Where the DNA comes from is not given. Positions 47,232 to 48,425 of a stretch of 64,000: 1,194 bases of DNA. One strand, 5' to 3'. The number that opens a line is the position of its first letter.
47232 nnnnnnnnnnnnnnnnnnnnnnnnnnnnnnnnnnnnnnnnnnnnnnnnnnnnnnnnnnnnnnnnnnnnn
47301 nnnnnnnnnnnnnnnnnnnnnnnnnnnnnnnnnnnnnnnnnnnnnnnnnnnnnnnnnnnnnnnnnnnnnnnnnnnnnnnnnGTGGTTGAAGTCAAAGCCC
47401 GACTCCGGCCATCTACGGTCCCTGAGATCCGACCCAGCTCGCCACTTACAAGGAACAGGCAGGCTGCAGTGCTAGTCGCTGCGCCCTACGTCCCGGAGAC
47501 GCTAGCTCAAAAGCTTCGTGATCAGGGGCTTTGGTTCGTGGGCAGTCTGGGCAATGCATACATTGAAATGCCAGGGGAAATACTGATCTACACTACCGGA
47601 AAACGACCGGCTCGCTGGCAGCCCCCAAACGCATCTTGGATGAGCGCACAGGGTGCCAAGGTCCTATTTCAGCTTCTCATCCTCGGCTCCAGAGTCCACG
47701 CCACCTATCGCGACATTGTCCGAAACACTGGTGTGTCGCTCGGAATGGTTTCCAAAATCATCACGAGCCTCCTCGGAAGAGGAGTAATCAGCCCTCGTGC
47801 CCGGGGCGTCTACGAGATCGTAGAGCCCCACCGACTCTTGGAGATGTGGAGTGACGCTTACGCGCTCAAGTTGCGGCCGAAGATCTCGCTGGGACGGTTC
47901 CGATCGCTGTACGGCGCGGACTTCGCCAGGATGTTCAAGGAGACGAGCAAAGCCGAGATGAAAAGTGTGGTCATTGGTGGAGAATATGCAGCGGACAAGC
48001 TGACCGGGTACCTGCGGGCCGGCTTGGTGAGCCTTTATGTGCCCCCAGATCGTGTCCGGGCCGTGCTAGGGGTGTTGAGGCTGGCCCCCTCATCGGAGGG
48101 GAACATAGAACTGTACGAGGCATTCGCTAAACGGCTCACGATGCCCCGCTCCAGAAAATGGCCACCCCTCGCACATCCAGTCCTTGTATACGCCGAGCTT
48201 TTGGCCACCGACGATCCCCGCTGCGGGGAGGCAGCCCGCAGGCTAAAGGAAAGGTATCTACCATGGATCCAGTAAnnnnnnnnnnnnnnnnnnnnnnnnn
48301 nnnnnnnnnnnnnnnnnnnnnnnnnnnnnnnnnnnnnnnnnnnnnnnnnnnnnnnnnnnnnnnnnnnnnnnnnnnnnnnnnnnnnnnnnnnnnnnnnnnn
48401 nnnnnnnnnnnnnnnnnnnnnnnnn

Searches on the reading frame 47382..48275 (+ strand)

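Call 76: search_protein_families(library=pfam, proteins=[window:47382-48275:+], max_evalue=0.00001)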
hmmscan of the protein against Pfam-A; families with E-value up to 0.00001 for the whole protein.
window:47382-48275:+ (297 aa): 1 family
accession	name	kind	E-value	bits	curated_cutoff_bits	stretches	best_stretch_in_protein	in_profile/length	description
PF09952.14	AbiEi_2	-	2.8e-23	83.3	21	1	146-293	2-142/143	Transcriptional regulator, AbiEi antitoxin, Type IV TA system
